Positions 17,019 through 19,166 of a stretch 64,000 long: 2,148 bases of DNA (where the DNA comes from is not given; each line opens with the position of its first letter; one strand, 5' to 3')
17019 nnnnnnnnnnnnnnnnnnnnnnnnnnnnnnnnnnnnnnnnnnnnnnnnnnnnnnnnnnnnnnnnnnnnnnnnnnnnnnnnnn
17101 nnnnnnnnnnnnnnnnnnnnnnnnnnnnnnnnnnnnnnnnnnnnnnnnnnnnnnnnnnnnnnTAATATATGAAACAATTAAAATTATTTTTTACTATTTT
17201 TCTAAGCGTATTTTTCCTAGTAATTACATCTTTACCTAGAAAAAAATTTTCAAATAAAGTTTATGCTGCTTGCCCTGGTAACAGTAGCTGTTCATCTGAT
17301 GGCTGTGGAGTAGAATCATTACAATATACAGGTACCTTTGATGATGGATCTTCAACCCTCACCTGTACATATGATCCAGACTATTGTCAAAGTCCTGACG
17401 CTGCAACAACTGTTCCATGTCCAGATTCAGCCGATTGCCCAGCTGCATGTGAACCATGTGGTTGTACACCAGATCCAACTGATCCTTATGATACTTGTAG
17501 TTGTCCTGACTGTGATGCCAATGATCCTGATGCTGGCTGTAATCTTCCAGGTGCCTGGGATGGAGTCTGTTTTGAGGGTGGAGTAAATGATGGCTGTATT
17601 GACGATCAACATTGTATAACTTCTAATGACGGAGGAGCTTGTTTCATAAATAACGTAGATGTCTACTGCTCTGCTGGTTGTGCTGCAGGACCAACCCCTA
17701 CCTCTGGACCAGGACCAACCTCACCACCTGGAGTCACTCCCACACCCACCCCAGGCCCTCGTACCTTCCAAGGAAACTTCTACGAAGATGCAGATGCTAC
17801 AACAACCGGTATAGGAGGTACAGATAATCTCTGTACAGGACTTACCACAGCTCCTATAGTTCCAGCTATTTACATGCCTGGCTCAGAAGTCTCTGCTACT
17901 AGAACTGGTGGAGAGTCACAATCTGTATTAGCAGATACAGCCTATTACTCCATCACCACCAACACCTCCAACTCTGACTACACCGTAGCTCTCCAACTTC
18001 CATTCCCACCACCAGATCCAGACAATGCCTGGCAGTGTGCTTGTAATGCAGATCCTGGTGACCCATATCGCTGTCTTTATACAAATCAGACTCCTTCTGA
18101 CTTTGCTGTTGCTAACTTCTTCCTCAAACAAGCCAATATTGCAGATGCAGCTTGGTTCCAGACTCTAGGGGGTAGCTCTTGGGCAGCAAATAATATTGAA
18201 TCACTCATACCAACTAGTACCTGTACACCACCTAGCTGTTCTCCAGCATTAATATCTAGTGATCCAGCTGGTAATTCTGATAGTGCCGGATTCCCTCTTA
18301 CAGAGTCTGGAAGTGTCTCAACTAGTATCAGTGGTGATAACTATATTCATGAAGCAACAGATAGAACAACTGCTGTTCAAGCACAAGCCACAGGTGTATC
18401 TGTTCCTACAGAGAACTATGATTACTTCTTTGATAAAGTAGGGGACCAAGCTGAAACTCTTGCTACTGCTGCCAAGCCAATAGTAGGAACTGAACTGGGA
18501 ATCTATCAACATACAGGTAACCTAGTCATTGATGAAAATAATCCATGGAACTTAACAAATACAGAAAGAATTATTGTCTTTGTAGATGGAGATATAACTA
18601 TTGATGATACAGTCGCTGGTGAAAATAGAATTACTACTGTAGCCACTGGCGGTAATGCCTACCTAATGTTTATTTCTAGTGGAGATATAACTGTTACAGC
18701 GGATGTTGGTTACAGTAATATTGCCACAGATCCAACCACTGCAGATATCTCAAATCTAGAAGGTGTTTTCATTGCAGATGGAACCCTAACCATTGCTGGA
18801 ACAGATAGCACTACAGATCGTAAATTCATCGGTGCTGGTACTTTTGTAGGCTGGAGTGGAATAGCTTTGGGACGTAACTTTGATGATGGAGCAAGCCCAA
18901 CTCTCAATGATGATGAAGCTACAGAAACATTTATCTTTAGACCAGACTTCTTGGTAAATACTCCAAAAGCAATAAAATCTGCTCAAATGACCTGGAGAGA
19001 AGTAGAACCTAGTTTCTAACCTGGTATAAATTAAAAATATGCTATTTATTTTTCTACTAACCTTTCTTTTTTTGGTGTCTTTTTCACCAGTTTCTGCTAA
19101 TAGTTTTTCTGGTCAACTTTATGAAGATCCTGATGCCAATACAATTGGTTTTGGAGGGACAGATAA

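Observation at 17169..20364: Tandem paralogs sharing a ~420-aa domain; the first carries an extra 20-cysteine, Asp/Pro-rich N-terminal module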

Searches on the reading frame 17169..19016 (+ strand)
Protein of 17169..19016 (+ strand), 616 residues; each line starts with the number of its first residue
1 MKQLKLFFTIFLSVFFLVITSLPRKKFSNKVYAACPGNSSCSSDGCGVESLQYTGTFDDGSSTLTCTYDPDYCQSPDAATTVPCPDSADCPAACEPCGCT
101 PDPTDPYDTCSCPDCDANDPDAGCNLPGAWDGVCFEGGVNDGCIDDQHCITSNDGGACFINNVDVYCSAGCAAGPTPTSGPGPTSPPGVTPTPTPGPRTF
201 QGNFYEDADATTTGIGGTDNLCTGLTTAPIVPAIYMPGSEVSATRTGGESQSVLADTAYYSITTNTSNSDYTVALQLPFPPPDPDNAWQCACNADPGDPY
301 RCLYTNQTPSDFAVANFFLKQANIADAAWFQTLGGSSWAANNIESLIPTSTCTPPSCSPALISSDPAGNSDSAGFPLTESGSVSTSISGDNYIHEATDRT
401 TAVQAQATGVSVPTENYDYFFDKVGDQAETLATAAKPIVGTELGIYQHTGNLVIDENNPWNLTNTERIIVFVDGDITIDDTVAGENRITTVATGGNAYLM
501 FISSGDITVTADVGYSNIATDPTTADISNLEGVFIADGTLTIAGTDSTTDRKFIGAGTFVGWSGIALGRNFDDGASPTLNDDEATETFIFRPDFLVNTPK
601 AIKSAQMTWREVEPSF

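Call 4: search_protein_families(library=pfam, proteins=[window:17169-19016:+], max_evalue=0.1)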
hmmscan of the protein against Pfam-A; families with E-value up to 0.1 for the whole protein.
window:17169-19016:+ (616 aa): 0 families

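Call 11: search_protein_families(library=ncbifam, proteins=[window:17169-19016:+], max_evalue=1)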
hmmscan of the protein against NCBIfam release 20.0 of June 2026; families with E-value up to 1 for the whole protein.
window:17169-19016:+ (616 aa): 0 families

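Call 12: search_solved_structures(query=window:17169-19016:+, max_evalue=10)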
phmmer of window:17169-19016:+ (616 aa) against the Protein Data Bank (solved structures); distinct sequences matched with E-value up to 10: 2.
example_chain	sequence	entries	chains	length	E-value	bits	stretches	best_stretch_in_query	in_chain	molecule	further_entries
9erw_E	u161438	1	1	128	0.24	13.2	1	245-302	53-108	Chains: E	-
4eiz_C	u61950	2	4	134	0.62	11.8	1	240-312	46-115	Nb113 Camel antibody fragment | Nb113 camelid antibody fragment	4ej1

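Call 40: predict_structure(alignment_id=A2)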
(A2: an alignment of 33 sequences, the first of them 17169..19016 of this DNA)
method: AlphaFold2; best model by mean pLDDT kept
length: 616 residues; sequences in the alignment: 33
mean_pLDDT: 77.3   pTM: 0.54
mean pLDDT of the five models: 77.3, 75.6, 74.7, 73.8, 72.9
residues with pLDDT >= 90: 224; 70-90: 203; 50-70: 88; < 50: 101
segments of 3 or more residues with pLDDT < 50: 23-36, 56-61, 91-131, 154-157, 174-191, 402-407, 611-616
pLDDT, mean of each block of 10 residues (from residue 1): 82 86 40 46 77 53 74 86 58 43 41 45 45 67 85 53 71 48 42 69 91 61 90 93 90 94 87 91 81 83 83 83 69 88 81 76 78 75 73 72 51 90 97 96 97 98 98 98 95 96 98 94 93 97 88 96 91 67 91 91 68 38
secondary structure, 60 per line:
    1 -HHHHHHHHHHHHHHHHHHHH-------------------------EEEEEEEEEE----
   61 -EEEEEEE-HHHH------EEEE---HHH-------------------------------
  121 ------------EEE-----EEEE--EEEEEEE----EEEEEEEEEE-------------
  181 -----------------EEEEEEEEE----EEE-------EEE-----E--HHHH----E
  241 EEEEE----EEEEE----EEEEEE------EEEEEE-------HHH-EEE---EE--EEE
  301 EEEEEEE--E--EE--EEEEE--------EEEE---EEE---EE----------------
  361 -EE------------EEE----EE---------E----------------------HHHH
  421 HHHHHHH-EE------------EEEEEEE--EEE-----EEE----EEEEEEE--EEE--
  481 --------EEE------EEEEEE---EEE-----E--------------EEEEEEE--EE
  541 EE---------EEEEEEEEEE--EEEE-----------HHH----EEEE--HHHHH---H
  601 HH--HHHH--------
elements in order: H2-21 E47-56 E62-68 H70-73 E80-83 E133-135 E141-144 E147-153 E158-167 E198-206 E211-213 E221-223 H232-235 E240-245 E250-254 E259-264 E271-276 E288-290 E298-307 E317-321 E330-333 E337-339 E376-378 H417-427 E443-449 E452-454 E460-462 E467-473 E476-478 E489-491 E498-503 E507-509 E530-536 E539-542 E552-561 E564-567 E586-589 H592-596 H605-608

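Call 42: fold_search(model_id=the predicted structure, library=pdb)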
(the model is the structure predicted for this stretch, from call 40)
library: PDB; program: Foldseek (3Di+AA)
matches with E <= 10: 632; with E <= 0.001: 0
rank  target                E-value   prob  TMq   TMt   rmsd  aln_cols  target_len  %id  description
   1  7dc5_A                3.0e-02  0.82  0.16  0.37  12.3       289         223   13  Crystal structure of fungal antifreeze protein with intermediate activity (released 2021-10-27)
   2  6yoa_A                3.7e-02  0.96  0.13  0.43   6.4       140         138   15  Lig v 1 structure and the inflammatory response to the Ole e 1 protein family (released 2020-05-13)
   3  4q98                  4.7e-02  0.33  0.10  0.15  14.6       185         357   10  Crystal structure of a fimbrilin (fimA) from Porphyromonas gingivalis W83 at 1.30 A resolution (PSI Community Target, Na (released 2014-06-04)
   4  4nu3_A                6.7e-02  0.66  0.16  0.36  10.6       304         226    8  Crystal structure of mFfIBP, a capping head region swapped mutant of ice-binding protein (released 2014-04-16)
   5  5uyt_B                6.7e-02  0.44  0.16  0.21  17.2       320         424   10  Crystal structure of ice binding protein from an Antarctic bacterium Flavobacteriaceae (released 2017-10-25)
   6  7bwy_A                7.7e-02  0.57  0.15  0.35  11.5       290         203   10  Crystal structure of ice-binding protein from an Antarctic ascomycete, Antarctomyces psychrotrophicus. (released 2020-05-27)
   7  7bwx_A                1.1e-01  0.25  0.11  0.25  13.5       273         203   13  Crystal structure of ice-binding protein from an Antarctic ascomycete, Antarctomyces psychrotrophicus. (released 2020-05-27)
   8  4bug_B                1.2e-01  0.72  0.11  0.15   8.5       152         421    7  Pilus-presented adhesin, Spy0125 (Cpa), Cys426Ala mutant (released 2013-10-09)
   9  6bg8_A                2.0e-01  0.41  0.16  0.36  13.3       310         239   11  Shewanella frigidimarina ice-binding protein_1 DUF3494 Domain (released 2018-03-07)
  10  2ed8_MODEL_1_A        2.5e-01  0.35  0.08  0.35  15.3       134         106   14  Solution structure of the second fibronectin type III domain of human Netrin receptor DCC (released 2008-02-26)
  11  7t0r_G                3.5e-01  0.47  0.08  0.38   7.8        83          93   13  Crystal structure of the anti-CD4 adnectin 6940_B01 as a complex with the extracellular domains of CD4 and ibalizumab  (released 2022-01-12)
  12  2ck2_A                3.5e-01  0.41  0.08  0.37   7.4        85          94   19  Structure of core-swapped mutant of fibronectin (released 2007-04-10)
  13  6cpg_E                4.1e-01  0.57  0.07  0.38   4.2        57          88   19  Structure of dephosphorylated Aurora A (122-403) in complex with inhibiting monobody and AT9283 in an inactive conform (released 2018-06-27)
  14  7t0o_O                4.7e-01  0.38  0.09  0.40   7.6        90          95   14  cryoEM reconstruction of the HIV gp140 in complex with the extracellular domains of CD4 and the adnectin domain of Com (released 2022-01-12)
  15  1x5g_MODEL_1_A        5.0e-01  0.41  0.06  0.30  17.8       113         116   17  The solution structure of the second fibronectin type III domain of human Neogenin (released 2005-11-15)
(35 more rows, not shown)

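Call 67: search_protein_families(library=phrogs, proteins=[window:17169-19016:+], max_evalue=0.1)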
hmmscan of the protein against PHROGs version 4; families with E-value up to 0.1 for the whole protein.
window:17169-19016:+ (616 aa): 0 families

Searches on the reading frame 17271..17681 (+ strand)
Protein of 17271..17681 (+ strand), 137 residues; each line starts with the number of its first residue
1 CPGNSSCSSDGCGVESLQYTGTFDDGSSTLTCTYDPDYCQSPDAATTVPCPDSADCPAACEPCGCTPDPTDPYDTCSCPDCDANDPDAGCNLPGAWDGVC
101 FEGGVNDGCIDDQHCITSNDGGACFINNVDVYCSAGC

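Call 57: find_homologous_proteins(query=window:17271-17681:+, max_evalue=0.01)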
Query seq(137 aa): 4 candidates shared short words with the query, none scored E <= 0.01.
